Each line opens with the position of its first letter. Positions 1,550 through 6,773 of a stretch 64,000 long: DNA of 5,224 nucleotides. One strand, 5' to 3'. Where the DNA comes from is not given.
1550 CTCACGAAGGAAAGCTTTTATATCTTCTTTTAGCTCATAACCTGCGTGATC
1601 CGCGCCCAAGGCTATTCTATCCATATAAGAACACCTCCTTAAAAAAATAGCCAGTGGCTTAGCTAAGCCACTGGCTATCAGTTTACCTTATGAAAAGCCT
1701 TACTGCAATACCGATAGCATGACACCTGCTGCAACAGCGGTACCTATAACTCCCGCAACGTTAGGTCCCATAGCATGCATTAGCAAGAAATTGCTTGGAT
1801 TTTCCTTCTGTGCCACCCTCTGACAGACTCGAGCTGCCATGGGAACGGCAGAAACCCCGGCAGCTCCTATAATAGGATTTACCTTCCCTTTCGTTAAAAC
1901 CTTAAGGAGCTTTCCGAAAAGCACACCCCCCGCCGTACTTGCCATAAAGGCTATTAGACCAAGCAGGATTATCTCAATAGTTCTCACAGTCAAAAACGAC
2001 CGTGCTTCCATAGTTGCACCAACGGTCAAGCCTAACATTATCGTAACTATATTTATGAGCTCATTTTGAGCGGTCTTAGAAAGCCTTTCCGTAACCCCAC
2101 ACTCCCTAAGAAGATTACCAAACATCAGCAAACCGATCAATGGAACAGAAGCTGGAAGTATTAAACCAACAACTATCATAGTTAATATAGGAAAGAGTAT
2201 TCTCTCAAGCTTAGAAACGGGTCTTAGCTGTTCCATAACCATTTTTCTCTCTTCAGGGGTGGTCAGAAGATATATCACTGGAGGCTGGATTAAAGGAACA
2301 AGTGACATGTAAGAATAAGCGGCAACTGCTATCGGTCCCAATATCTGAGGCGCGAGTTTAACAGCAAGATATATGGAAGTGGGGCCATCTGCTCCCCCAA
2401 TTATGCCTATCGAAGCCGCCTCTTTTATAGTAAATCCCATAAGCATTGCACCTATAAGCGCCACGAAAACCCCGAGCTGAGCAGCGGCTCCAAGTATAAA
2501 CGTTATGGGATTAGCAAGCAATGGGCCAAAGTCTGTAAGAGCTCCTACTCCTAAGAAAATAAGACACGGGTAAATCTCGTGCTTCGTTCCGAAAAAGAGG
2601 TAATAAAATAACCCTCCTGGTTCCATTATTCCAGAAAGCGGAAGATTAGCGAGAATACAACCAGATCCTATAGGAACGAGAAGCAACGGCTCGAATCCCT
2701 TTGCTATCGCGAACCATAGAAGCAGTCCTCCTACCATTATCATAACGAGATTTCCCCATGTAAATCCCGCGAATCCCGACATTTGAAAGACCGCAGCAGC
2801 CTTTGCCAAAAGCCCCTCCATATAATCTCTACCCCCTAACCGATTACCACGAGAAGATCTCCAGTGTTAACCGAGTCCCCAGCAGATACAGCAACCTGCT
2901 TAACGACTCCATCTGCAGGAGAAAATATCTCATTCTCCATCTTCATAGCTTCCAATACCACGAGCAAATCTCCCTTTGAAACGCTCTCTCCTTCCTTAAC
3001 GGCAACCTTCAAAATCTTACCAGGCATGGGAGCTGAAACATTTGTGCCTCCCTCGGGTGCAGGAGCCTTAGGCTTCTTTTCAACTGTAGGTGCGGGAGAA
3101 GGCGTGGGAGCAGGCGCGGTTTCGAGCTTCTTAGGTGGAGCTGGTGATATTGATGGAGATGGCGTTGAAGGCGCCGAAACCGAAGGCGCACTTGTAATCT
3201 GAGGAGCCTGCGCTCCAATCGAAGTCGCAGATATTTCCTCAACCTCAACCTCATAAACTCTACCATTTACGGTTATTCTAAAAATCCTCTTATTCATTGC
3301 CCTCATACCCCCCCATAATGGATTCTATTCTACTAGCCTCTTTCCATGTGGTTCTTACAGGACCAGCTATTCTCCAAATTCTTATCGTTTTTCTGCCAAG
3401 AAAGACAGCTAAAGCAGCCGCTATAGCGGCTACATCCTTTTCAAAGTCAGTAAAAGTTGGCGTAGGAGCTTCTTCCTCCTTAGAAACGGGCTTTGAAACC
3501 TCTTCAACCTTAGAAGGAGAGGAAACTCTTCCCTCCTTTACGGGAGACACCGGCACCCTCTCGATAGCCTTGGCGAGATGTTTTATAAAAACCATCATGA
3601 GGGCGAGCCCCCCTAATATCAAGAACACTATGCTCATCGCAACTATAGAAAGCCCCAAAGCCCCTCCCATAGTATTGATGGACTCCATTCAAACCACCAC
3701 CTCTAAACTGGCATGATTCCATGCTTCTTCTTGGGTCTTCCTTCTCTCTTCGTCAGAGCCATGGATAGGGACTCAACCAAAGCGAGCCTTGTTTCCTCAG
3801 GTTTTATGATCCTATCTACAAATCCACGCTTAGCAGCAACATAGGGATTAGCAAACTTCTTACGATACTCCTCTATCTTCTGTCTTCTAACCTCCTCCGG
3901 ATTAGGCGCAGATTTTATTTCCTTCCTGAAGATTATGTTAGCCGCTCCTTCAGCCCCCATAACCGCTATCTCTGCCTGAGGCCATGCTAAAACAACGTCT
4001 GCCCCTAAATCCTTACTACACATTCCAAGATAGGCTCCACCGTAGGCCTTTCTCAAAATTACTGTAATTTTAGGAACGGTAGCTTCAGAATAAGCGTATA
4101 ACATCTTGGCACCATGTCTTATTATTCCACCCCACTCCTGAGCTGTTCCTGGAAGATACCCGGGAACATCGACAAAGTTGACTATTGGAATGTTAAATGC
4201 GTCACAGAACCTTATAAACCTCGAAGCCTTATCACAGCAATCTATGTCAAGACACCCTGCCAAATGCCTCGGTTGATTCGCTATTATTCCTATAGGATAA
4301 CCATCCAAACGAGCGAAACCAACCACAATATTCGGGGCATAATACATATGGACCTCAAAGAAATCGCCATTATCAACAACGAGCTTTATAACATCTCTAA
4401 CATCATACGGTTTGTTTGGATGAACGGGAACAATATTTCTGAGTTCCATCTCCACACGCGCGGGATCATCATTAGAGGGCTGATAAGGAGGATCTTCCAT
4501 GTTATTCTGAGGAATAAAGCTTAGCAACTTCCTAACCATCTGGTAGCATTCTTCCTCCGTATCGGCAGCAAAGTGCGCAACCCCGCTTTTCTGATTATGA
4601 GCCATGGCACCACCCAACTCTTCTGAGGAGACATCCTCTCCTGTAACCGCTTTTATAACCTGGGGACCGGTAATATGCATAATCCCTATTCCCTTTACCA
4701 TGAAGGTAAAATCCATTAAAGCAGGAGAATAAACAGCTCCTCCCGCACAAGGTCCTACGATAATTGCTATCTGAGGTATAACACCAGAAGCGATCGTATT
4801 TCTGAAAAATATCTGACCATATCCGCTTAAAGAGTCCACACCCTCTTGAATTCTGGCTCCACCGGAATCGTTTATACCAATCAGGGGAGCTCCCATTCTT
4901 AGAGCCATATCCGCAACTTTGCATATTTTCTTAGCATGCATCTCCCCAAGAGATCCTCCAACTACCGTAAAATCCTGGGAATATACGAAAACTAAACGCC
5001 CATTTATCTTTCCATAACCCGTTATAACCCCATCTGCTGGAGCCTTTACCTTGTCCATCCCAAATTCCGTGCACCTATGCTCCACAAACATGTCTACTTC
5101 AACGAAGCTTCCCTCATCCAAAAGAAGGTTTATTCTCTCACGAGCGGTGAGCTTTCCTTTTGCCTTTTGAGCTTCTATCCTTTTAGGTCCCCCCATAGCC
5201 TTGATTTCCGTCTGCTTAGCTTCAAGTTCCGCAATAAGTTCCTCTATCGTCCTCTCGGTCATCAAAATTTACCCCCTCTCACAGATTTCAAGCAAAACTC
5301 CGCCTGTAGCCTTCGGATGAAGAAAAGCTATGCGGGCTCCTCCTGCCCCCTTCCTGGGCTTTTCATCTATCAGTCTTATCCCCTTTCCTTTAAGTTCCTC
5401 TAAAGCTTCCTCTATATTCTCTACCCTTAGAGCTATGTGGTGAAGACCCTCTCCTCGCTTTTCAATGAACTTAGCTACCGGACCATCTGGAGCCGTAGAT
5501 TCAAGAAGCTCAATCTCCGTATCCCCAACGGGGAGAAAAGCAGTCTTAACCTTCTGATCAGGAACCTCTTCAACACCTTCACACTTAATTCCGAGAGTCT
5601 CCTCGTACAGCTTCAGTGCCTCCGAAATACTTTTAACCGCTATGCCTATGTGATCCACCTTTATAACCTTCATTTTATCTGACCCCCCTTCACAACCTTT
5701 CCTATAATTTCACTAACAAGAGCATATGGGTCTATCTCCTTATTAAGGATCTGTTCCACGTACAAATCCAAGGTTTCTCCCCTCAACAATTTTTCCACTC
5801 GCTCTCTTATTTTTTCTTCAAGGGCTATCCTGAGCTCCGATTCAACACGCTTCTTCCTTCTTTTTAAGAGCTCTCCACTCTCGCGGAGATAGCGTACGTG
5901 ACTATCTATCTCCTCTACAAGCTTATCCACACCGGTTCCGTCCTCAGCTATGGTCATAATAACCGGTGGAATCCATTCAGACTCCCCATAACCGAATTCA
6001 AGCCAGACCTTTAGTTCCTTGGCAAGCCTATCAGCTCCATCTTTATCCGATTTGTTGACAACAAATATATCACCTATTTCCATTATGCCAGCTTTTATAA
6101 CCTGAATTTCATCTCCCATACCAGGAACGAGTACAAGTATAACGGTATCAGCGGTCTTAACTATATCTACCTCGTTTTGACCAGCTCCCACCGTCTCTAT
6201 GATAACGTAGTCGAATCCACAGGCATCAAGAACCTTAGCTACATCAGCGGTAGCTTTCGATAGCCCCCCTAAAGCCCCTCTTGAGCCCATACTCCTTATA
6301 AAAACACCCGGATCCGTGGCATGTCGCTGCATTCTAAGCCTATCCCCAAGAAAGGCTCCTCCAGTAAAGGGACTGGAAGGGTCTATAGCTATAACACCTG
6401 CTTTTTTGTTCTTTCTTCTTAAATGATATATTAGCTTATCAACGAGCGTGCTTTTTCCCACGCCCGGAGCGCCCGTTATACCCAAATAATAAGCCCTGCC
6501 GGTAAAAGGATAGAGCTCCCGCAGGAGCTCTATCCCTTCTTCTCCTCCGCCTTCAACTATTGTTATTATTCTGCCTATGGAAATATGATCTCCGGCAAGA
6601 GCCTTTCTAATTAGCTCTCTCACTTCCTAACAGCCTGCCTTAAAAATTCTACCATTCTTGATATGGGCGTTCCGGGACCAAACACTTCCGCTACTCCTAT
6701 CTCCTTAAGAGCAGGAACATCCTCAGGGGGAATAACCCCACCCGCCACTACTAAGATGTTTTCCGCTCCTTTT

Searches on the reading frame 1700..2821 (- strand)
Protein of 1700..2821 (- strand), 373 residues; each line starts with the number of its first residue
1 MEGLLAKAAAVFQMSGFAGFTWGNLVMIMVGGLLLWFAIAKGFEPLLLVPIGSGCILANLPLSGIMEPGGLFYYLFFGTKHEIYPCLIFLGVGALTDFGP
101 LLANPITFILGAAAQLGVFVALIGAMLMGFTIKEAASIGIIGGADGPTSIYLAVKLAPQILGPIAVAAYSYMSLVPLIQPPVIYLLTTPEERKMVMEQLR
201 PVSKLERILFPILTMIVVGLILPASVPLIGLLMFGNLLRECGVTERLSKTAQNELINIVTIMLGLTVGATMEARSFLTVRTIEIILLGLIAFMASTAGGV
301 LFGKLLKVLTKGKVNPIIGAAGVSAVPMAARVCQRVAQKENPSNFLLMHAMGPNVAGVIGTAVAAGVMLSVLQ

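Call 17: search_protein_families(library=pfam, proteins=[window:1700-2821:-], max_evalue=0.001)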
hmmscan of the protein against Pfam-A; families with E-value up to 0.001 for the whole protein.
window:1700-2821:- (373 aa): 1 family
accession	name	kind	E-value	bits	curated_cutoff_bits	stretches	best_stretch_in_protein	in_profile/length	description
PF03977.18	OAD_beta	-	9.9e-160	531.7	31.6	1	24-372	2-349/349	Na+-transporting oxaloacetate decarboxylase beta subunit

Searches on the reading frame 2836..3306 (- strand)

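Call 17: search_protein_families(library=pfam, proteins=[window:2836-3306:-], max_evalue=0.001)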
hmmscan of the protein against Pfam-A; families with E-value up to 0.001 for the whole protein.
window:2836-3306:- (156 aa): 5 families
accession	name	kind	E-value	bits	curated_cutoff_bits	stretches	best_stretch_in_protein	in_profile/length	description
PF00364.28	Biotin_lipoyl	-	6.3e-22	77.6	22.1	1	89-155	2-73/73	Biotin-requiring enzyme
PF13533.13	Biotin_lipoyl_2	-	2e-16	59.8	29.8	2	89-119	2-32/32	Biotin-lipoyl like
PF13437.12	HlyD_3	-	5.8e-08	33.9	22.2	0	127-155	2-30/106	HlyD family secretion protein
PF16576.10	HlyD_D23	-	4.5e-05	23.3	30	0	124-155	108-139/214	Barrel-sandwich domain of CusB or HlyD membrane-fusion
PF01597.25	GCV_H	-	0.00056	20.2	22.2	1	87-139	22-75/122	Glycine cleavage H-protein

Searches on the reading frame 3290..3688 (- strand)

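Call 17: search_protein_families(library=pfam, proteins=[window:3290-3688:-], max_evalue=0.001)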
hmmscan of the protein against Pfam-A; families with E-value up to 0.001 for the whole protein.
window:3290-3688:- (132 aa): 1 family
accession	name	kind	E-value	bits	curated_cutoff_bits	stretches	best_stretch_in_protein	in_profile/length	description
PF04277.18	OAD_gamma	-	1.4e-06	29.3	27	1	10-94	3-73/76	Oxaloacetate decarboxylase, gamma chain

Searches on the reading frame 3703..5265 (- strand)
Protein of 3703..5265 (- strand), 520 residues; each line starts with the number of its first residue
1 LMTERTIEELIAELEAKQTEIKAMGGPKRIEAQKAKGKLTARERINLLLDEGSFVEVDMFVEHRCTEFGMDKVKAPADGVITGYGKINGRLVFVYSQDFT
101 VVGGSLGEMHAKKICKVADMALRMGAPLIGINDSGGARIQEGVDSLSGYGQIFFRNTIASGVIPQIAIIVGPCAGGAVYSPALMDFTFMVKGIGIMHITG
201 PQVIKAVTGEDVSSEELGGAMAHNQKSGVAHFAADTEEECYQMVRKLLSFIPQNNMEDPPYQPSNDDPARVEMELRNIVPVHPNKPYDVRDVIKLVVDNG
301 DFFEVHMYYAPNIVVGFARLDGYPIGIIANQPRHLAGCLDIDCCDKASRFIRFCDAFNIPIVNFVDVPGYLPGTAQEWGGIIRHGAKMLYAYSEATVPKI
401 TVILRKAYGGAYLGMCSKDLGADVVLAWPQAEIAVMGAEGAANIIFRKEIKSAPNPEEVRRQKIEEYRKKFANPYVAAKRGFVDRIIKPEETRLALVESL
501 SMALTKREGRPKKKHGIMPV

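Call 17: search_protein_families(library=pfam, proteins=[window:3703-5265:-], max_evalue=0.001)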
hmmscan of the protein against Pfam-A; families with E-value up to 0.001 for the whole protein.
window:3703-5265:- (520 aa): 3 families
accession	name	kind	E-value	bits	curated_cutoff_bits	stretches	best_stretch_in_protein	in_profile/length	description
PF01039.27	Carboxyl_trans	-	5.6e-206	685.4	22.3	1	33-517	2-492/493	Carboxyl transferase domain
PF03255.19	ACCA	-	5.3e-12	46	23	1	282-452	62-237/310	Acetyl co-enzyme A carboxylase carboxyltransferase-like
PF06833.16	MdcE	-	2.9e-05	24.3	32.7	1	359-445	28-114/196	Malonate decarboxylase gamma subunit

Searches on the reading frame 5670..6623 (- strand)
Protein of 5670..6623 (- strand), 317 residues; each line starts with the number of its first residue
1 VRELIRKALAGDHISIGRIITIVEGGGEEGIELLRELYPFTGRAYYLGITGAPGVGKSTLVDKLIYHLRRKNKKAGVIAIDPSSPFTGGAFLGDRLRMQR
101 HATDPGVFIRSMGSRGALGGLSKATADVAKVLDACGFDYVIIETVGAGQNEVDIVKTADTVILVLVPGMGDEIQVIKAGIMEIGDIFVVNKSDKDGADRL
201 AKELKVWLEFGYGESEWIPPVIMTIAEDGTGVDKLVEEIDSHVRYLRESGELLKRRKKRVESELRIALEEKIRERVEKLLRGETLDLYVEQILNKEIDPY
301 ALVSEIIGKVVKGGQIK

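Call 46: search_protein_families(library=pfam, proteins=[window:5670-6623:-], max_evalue=0.00001)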
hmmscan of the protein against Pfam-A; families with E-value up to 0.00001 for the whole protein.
window:5670-6623:- (317 aa): 2 families
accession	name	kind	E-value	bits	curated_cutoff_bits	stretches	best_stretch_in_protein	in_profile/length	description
PF03308.22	MeaB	-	3.4e-95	318.6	23.1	1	17-277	2-269/273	Methylmalonyl Co-A mutase-associated GTPase MeaB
PF00009.33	GTP_EFTU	-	3.3e-06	27.3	26.5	0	178-243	117-186/188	Elongation factor Tu GTP binding domain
